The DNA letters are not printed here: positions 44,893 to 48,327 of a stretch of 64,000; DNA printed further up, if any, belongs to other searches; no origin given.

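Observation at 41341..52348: Tandem triplication of T9SS-exported lamin-tail/CotH-kinase-like proteins, preceded by a secreted START-like protein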

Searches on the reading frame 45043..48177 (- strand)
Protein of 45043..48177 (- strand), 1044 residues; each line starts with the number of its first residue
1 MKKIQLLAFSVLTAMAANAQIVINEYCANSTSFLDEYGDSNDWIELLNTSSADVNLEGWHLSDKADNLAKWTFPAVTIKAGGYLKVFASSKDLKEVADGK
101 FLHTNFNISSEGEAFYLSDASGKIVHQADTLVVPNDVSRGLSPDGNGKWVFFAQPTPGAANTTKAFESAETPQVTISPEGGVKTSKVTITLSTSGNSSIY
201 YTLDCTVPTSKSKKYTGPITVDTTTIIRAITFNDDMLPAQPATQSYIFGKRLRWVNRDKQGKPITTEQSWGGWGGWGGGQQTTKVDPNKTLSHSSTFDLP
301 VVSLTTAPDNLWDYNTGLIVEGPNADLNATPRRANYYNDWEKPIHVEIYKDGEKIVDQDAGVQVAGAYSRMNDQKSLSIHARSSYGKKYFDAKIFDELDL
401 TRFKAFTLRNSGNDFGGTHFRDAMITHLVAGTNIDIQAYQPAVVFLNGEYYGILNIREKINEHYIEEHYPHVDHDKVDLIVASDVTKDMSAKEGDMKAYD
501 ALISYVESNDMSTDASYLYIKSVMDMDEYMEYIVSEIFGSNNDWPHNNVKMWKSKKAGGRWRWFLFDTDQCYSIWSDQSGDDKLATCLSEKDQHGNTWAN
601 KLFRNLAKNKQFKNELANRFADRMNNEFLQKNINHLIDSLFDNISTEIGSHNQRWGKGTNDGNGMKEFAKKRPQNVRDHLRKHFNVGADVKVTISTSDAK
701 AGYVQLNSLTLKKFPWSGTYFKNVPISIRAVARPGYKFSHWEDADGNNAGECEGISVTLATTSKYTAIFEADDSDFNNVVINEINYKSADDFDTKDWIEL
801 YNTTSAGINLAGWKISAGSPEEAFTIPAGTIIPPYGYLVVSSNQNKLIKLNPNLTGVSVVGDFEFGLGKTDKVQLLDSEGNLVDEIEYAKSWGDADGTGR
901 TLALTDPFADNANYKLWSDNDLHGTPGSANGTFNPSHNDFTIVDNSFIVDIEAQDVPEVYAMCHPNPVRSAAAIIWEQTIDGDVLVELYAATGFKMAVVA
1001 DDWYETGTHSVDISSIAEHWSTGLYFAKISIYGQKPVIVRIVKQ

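Call 3: search_protein_families(library=pfam, proteins=[window:45043-48177:-], max_evalue=0.01)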
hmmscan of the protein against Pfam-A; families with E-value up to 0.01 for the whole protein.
window:45043-48177:- (1044 aa): 6 families
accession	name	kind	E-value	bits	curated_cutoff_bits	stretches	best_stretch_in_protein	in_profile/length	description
PF08757.17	CotH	-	2.2e-41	142.9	23.8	1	362-675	1-321/322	CotH kinase protein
PF00932.25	LTD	-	4.5e-40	136.9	34.3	2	776-889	5-108/109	Lamin Tail Domain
PF13290.12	CHB_HEX_C_1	-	5.3e-15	55.6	22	1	178-237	1-61/67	Chitobiase/beta-hexosaminidase C-terminal domain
PF13287.12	Fn3_assoc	-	2.9e-12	46.9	23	1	189-236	1-49/59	Fn3 associated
PF18998.6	Flg_new_2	-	7.5e-06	26.3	23.6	1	717-772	16-72/73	Divergent InlB B-repeat domain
PF18962.6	Por_Secre_tail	-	0.00046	20.9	27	0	965-1033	3-66/75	Secretion system C-terminal sorting domain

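Call 4: search_protein_families(library=ncbifam, proteins=[window:45043-48177:-], max_evalue=0.01)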
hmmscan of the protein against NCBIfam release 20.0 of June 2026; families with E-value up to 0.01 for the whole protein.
window:45043-48177:- (1044 aa): 1 family
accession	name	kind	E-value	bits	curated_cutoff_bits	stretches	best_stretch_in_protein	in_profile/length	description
TIGR04183.1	Por_Secre_tail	domain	3.3e-05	23.8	23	0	965-1044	3-72/72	T9SS type A sorting domain-containing protein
